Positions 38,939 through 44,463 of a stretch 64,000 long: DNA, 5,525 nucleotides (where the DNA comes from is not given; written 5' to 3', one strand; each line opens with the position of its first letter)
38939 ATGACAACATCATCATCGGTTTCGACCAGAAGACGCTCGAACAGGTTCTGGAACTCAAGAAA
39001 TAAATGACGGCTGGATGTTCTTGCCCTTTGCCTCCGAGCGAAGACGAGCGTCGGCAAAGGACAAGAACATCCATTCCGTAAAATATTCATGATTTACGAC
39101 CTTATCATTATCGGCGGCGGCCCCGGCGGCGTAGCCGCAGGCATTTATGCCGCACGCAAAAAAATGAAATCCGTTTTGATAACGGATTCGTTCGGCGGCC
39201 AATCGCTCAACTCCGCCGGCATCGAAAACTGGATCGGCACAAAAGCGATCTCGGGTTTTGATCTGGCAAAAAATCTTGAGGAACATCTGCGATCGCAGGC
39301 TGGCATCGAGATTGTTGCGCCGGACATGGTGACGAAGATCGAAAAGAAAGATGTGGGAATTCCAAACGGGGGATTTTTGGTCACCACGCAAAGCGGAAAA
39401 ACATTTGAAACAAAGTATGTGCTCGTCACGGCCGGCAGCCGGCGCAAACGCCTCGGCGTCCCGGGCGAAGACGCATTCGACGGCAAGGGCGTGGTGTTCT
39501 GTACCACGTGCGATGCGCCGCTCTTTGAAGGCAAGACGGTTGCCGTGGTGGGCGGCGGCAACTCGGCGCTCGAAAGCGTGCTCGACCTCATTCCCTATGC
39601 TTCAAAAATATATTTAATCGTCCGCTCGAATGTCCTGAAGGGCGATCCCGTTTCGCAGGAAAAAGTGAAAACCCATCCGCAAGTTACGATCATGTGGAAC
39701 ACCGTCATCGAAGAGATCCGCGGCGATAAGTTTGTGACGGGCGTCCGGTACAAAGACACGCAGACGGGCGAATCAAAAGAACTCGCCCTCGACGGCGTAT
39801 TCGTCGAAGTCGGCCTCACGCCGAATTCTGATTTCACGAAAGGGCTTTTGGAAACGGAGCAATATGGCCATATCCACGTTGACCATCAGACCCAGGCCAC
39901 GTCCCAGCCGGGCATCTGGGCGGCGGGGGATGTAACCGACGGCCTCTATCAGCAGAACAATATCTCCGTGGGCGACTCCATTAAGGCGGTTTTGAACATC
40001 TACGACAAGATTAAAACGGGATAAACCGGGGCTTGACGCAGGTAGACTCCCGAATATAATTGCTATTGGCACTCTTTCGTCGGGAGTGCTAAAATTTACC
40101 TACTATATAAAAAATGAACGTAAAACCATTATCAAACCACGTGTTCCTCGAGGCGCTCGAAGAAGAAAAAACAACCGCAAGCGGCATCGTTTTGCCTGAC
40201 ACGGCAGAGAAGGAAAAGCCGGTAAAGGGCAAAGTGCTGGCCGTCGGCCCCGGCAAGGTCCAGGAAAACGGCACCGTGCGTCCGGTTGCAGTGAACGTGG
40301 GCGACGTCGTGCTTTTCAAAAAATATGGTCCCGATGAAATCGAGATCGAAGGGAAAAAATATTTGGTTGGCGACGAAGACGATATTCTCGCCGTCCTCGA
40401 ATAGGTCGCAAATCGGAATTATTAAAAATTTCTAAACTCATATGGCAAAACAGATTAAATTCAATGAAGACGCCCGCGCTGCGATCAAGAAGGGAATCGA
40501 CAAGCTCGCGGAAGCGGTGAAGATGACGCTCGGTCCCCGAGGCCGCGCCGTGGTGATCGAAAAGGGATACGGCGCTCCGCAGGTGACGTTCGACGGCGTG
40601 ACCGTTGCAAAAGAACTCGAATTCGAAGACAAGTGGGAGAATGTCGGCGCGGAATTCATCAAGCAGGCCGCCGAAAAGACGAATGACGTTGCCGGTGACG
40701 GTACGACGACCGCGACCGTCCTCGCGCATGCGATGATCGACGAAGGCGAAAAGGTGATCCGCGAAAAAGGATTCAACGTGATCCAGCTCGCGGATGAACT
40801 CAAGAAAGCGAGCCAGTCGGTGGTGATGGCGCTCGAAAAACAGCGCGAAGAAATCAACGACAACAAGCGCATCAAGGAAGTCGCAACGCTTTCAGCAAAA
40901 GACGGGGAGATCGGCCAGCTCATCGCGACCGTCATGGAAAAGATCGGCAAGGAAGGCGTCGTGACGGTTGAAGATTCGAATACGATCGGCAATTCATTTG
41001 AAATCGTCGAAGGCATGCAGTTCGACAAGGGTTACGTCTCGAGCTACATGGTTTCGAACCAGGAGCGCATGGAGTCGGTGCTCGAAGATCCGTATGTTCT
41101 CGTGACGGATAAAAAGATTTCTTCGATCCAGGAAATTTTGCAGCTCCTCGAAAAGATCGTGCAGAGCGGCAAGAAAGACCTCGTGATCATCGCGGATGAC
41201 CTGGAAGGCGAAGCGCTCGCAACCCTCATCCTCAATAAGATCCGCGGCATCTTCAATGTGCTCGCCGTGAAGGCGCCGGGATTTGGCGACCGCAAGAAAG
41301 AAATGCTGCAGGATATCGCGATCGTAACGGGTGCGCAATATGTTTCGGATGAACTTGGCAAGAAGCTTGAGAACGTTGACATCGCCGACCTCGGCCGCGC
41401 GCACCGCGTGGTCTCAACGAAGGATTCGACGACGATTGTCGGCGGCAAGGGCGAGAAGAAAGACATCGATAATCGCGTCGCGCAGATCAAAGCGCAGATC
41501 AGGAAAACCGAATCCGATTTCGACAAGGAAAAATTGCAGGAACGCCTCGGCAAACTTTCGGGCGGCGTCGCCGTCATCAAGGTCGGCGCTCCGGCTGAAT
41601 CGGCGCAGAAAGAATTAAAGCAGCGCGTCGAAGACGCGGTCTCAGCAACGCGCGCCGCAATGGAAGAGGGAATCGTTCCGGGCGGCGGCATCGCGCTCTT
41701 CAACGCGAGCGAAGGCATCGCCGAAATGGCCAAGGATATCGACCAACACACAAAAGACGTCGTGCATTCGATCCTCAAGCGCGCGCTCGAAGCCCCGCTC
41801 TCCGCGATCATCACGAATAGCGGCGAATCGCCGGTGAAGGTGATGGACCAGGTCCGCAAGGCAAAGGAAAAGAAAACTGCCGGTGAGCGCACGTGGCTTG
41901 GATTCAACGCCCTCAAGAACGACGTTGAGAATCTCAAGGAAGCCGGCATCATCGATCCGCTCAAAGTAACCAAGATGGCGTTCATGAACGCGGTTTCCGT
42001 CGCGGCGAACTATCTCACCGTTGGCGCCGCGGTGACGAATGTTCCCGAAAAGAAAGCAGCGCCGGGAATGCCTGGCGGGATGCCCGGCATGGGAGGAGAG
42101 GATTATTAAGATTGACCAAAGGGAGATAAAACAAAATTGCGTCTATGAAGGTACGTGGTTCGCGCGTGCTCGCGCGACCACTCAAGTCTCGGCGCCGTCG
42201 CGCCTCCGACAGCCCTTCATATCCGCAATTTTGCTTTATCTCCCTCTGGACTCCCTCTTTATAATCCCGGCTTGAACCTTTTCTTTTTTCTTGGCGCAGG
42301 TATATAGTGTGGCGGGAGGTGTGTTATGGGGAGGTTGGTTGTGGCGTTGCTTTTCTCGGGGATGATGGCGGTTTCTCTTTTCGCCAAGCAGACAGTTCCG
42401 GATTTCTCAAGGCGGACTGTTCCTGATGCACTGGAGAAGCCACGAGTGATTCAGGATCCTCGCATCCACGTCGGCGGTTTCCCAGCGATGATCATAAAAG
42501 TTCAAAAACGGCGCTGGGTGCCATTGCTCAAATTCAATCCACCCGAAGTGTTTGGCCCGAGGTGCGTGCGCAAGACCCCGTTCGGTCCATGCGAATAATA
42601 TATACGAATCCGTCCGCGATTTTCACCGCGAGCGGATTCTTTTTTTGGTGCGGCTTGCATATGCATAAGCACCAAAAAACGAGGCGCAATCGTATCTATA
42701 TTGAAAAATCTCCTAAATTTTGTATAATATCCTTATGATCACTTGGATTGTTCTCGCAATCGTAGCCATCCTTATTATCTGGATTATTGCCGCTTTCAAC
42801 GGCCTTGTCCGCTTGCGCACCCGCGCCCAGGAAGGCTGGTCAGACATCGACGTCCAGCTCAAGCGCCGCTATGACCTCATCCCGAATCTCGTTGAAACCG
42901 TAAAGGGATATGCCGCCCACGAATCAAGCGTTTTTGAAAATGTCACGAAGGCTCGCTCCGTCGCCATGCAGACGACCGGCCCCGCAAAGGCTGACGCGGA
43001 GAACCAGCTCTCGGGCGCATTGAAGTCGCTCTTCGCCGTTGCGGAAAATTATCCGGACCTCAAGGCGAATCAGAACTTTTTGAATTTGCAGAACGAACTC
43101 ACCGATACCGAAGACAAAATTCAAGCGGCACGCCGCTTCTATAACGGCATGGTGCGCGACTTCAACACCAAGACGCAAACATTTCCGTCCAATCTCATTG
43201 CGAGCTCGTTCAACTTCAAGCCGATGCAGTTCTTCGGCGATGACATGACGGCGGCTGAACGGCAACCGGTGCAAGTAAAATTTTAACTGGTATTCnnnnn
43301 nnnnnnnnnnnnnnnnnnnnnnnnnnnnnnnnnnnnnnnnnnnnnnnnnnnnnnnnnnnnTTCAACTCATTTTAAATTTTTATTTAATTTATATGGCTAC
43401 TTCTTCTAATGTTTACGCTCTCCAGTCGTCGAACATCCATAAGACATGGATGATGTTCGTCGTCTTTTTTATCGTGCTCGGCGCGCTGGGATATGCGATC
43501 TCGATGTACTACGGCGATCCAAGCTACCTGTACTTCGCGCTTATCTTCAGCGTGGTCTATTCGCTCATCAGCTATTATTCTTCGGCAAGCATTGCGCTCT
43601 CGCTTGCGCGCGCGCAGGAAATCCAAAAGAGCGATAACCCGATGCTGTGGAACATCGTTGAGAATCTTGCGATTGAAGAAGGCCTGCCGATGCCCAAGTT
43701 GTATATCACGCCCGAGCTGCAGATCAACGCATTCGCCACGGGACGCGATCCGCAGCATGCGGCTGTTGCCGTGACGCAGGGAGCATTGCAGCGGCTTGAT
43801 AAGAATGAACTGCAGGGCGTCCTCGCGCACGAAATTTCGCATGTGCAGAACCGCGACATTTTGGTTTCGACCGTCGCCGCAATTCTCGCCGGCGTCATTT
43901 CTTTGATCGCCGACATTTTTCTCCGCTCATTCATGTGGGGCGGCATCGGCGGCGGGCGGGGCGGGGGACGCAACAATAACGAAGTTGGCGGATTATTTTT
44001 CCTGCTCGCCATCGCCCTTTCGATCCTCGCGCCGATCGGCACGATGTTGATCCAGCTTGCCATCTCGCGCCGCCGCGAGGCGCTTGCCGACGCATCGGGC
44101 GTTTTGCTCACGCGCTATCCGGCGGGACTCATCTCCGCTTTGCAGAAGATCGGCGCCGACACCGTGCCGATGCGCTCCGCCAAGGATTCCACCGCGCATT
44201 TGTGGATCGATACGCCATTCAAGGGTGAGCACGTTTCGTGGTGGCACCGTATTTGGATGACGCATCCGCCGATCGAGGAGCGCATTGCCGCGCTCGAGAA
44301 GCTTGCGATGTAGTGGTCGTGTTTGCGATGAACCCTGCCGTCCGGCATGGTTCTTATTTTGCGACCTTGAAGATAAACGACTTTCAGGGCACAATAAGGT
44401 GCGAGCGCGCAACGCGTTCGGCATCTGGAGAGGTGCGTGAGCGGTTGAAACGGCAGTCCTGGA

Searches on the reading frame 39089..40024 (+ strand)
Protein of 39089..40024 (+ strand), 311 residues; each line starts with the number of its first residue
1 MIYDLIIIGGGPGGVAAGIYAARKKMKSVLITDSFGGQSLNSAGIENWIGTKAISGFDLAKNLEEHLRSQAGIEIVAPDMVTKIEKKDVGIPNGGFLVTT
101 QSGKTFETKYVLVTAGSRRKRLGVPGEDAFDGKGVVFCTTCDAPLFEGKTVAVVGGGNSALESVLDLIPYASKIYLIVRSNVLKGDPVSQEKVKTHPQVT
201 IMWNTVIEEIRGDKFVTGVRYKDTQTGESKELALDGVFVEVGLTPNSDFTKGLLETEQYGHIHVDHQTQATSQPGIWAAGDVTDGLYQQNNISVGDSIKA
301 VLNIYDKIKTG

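Call 44: search_protein_families(library=pfam, proteins=[window:39089-40024:+], max_evalue=0.01)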
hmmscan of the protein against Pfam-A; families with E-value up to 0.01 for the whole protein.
window:39089-40024:+ (311 aa): 10 families
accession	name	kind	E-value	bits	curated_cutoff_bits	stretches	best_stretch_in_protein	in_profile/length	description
PF07992.20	Pyr_redox_2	-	1.4e-41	143.3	26.1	1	3-289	1-283/291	Pyridine nucleotide-disulphide oxidoreductase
PF13738.12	Pyr_redox_3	-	9.2e-24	84.7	30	2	68-280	91-305/305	Pyridine nucleotide-disulphide oxidoreductase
PF00070.33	Pyr_redox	-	2.1e-12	47.8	22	1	151-223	2-81/82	Pyridine nucleotide-disulphide oxidoreductase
PF00890.30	FAD_binding_2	-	4.7e-06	26.5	20.4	1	4-134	1-124/414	FAD binding domain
PF12831.13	FAD_oxidored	-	1.5e-05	24.9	27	1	4-40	1-39/416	FAD dependent oxidoreductase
PF01134.28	GIDA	-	0.00011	21.9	22.1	1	4-34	1-31/391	Glucose inhibited division protein A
PF03486.20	HI0933_like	-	0.00052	20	50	0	4-33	2-30/244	HI0933-like protein Rossmann domain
PF01266.30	DAO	-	0.0029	17.6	27.9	0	4-45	1-45/353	FAD dependent oxidoreductase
PF13241.12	NAD_binding_7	-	0.0033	18.4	22.1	0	146-197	5-52/104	Putative NAD(P)-binding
PF13434.12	Lys_Orn_oxgnase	-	0.0038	16.9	21.3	0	147-180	187-222/339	L-lysine 6-monooxygenase/L-ornithine 5-monooxygenase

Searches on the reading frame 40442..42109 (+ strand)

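Call 44: search_protein_families(library=pfam, proteins=[window:40442-42109:+], max_evalue=0.01)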
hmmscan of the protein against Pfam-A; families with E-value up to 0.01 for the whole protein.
window:40442-42109:+ (555 aa): 1 family
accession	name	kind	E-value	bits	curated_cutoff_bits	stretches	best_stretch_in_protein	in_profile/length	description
PF00118.29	Cpn60_TCP1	-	8e-68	229.7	34.3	1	22-529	1-484/490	TCP-1/cpn60 chaperonin family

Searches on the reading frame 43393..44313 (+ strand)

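Call 44: search_protein_families(library=pfam, proteins=[window:43393-44313:+], max_evalue=0.01)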
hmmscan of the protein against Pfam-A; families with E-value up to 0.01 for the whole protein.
window:43393-44313:+ (306 aa): 2 families
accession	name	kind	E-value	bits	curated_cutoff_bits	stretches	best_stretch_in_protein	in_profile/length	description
PF01435.24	Peptidase_M48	-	7.8e-29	101.3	20.3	1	82-304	4-185/186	Peptidase family M48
PF05569.17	Peptidase_M56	-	0.0013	18.4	31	1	125-165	178-218/296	BlaR1 peptidase M56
